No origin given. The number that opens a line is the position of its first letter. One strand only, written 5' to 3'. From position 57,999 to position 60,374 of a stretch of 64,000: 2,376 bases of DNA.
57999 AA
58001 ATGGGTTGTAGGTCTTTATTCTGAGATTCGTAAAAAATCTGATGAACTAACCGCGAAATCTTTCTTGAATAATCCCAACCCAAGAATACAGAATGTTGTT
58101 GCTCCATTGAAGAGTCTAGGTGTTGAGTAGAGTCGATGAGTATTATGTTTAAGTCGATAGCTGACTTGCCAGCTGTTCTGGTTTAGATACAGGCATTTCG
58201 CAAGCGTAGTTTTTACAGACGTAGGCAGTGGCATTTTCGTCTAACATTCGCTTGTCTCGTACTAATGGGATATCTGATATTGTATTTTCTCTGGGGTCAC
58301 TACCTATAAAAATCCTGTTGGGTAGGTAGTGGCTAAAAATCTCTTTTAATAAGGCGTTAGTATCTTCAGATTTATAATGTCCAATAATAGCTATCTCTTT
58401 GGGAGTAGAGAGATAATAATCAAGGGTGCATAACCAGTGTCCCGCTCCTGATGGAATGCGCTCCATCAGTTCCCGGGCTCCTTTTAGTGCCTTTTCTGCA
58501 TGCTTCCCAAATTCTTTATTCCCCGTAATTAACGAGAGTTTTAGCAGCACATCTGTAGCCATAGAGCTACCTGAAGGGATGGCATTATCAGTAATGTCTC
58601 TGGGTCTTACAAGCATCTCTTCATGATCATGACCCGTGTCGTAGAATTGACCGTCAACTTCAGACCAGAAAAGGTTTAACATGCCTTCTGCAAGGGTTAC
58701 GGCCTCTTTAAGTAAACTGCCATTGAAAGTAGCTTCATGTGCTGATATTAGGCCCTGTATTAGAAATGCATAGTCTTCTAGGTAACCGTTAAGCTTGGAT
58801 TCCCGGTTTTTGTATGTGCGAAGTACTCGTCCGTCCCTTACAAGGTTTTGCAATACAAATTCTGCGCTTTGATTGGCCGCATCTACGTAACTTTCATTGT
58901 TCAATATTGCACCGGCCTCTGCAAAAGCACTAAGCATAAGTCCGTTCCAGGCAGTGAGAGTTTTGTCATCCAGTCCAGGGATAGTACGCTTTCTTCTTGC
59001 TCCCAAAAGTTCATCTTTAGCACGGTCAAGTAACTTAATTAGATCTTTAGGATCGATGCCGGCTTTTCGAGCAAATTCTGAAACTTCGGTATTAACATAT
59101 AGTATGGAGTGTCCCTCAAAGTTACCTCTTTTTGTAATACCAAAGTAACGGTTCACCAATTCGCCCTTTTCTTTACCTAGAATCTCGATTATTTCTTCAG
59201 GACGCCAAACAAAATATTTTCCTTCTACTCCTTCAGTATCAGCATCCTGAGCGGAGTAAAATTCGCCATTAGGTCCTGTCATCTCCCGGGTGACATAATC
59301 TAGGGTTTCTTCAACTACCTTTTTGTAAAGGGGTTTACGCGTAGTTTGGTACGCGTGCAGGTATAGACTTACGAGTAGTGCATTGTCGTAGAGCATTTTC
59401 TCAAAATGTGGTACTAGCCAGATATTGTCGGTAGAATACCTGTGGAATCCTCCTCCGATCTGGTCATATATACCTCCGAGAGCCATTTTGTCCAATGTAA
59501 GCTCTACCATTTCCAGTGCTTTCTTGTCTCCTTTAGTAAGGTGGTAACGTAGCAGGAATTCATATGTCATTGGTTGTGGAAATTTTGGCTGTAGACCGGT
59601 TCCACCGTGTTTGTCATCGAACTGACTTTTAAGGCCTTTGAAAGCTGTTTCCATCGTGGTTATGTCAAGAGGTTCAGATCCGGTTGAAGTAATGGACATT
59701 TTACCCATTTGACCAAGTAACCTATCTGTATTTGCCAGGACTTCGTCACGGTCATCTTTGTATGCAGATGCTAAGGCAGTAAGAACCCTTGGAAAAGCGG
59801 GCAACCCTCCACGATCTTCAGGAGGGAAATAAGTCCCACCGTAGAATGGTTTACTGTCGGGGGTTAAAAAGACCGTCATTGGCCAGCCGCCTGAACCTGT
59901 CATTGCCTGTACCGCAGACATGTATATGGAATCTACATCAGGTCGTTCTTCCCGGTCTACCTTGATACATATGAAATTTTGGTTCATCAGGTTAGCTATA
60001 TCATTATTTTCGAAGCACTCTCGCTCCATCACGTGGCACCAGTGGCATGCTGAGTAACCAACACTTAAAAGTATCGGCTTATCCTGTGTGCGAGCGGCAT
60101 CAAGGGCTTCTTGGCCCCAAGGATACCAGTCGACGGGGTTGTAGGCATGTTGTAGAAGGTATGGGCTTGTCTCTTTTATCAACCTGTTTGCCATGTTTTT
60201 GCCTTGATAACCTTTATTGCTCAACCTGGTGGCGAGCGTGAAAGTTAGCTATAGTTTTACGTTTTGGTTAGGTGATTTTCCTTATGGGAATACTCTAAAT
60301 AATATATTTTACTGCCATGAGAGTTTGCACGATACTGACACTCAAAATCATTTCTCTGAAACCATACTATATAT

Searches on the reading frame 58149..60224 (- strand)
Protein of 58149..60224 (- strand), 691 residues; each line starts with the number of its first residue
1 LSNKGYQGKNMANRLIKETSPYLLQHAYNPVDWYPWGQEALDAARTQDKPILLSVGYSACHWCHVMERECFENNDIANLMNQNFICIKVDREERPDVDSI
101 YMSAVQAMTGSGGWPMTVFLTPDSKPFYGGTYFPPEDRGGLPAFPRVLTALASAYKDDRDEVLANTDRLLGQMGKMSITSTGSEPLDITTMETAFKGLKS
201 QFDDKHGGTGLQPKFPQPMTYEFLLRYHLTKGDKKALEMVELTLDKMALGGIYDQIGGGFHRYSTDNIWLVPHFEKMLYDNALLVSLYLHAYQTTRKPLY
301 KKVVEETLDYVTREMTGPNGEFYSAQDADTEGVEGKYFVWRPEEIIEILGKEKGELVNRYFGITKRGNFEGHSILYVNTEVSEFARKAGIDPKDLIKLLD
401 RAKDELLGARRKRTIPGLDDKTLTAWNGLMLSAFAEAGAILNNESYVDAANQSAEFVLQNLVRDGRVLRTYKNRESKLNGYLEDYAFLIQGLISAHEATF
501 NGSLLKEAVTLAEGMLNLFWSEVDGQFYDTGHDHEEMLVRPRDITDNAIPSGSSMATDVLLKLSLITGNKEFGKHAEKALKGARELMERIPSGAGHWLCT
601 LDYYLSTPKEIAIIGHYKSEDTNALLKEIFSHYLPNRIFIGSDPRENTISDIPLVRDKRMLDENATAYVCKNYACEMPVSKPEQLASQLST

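Call 11: search_protein_families(library=pfam, proteins=[window:58149-60224:-], max_evalue=0.00001)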
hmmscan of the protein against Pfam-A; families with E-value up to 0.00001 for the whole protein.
window:58149-60224:- (691 aa): 2 families
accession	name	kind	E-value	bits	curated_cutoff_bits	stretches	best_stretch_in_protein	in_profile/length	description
PF03190.21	Thioredox_DsbH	-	9.1e-78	260.3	27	1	13-172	2-161/163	Protein of unknown function, DUF255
PF13899.12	Thioredoxin_7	-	3.6e-12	46.7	27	1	32-122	1-83/83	Thioredoxin-like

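Call 51: find_homologous_proteins(query=window:58149-60224:-, max_evalue=1e-30)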
Query window:58149-60224:- (691 aa): 8000 proteins with E <= 1e-30 among 8000 candidates; the best 120 are listed.
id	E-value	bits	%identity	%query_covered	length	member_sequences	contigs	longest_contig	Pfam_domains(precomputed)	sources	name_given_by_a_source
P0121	0.0e+0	1438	90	99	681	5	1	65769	PF03190.22,PF13899.13,PF13098.14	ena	-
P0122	0.0e+0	1074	66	98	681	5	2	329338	PF03190.22,PF13899.13,PF13098.14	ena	-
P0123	0.0e+0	1059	65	98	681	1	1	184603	PF03190.22,PF13899.13,PF13098.14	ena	-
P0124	0.0e+0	1054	65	98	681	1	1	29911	PF03190.22,PF13899.13,PF13098.14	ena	-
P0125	0.0e+0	1052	65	98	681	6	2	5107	PF03190.22,PF13899.13,PF13098.14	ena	-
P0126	0.0e+0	1051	53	85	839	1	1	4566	PF03190.22,PF13899.13,PF13098.14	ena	-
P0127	0.0e+0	1046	65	98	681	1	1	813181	PF03190.22,PF13899.13,PF13098.14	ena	-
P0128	0.0e+0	1045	65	98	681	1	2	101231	PF03190.22,PF13899.13,PF13098.14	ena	-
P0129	0.0e+0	1044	65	98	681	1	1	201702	PF03190.22,PF13899.13,PF13098.14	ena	-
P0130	0.0e+0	1044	64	98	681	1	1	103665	PF03190.22,PF13899.13,PF13098.14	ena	-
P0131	0.0e+0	1042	64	98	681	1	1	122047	PF03190.22,PF13899.13,PF13098.14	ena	-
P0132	0.0e+0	1040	63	98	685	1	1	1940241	PF03190.22,PF13899.13,PF13098.14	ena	-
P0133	0.0e+0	1039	64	98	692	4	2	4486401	PF03190.22,PF13899.13,PF13098.14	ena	-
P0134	0.0e+0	1039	63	98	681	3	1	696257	PF03190.22,PF13899.13,PF13098.14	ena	-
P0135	0.0e+0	1039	63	98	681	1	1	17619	PF03190.22,PF13899.13,PF13098.14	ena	-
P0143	0.0e+0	1033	64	98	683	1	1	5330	PF03190.22,PF13899.13,PF13098.14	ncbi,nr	ncbi:MAG: thioredoxin domain-containing protein [Chloroflexi bacterium]|nr:thioredoxin domain-contai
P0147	0.0e+0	1030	65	99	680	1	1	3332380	PF03190.22,PF13899.13,PF13098.14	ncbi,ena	-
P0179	0.0e+0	1021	62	99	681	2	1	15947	PF03190.22,PF13899.13,PF13098.14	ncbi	-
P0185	0.0e+0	1020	63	98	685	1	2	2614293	PF03190.22,PF13899.13,PF13098.14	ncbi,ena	-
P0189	0.0e+0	1020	63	98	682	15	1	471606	PF03190.22,PF13899.13,PF13098.14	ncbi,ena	-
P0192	0.0e+0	1019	64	98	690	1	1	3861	PF03190.22,PF13899.13,PF13098.14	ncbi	-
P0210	0.0e+0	1015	63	99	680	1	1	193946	PF03190.22,PF13899.13,PF13098.14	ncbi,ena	-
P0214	0.0e+0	1014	62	98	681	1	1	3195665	PF03190.22,PF13899.13,PF13098.14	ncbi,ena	-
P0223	0.0e+0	1013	63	99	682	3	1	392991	PF03190.22,PF13899.13,PF13098.14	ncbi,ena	-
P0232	0.0e+0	1011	62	98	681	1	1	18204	PF03190.22,PF13899.13,PF13098.14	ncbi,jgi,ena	-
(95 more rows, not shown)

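Call 52: list_cluster_members(proteins=[P0147, P0179, P0185, P0189, P0192, P0210, P0214, P0223, P0232, P0143])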
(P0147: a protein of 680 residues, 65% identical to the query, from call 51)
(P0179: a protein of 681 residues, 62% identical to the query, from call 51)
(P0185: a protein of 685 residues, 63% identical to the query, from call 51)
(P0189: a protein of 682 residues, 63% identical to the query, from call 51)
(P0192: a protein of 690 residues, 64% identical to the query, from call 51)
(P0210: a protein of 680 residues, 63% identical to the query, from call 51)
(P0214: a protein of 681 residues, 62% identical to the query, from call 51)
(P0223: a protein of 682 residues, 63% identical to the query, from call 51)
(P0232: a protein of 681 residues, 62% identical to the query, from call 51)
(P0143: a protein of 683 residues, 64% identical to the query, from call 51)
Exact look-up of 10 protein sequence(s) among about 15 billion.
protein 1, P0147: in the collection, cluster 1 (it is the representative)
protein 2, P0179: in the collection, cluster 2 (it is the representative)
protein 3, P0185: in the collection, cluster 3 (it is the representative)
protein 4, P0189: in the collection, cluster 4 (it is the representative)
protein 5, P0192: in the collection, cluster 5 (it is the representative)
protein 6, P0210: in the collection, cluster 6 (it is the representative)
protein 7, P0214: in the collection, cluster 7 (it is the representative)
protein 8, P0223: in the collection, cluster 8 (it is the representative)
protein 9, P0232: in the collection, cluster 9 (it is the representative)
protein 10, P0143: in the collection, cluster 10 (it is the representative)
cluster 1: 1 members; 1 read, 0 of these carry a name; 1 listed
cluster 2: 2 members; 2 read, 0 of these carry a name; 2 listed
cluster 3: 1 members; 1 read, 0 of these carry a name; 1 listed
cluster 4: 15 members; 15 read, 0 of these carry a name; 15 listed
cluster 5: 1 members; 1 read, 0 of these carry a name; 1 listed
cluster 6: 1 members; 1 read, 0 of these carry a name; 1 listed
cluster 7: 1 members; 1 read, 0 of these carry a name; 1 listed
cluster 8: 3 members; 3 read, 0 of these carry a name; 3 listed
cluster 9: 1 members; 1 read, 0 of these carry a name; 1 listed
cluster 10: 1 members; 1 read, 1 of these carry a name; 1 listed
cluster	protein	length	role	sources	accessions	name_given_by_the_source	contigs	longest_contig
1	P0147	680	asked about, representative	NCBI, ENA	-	-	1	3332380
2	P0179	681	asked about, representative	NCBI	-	-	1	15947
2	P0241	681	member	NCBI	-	-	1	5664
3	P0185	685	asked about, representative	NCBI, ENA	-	-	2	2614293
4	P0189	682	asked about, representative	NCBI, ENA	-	-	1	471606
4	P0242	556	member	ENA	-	-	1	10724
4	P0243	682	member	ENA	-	-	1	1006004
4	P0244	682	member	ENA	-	-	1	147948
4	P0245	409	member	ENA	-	-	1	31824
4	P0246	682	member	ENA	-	-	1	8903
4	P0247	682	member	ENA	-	-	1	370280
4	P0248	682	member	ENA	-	-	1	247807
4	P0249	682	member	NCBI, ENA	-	-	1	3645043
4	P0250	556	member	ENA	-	-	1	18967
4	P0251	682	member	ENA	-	-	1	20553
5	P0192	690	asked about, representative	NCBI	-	-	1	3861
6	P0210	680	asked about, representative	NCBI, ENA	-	-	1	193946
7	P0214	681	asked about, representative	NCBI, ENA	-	-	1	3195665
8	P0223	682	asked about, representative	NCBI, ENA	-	-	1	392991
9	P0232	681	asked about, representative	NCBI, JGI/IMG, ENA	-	-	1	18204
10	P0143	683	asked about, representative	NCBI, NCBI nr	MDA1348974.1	MAG: thioredoxin domain-containing protein [Chloroflexi bacterium] | thioredoxin domain-containing protein [Chloroflexota bacterium]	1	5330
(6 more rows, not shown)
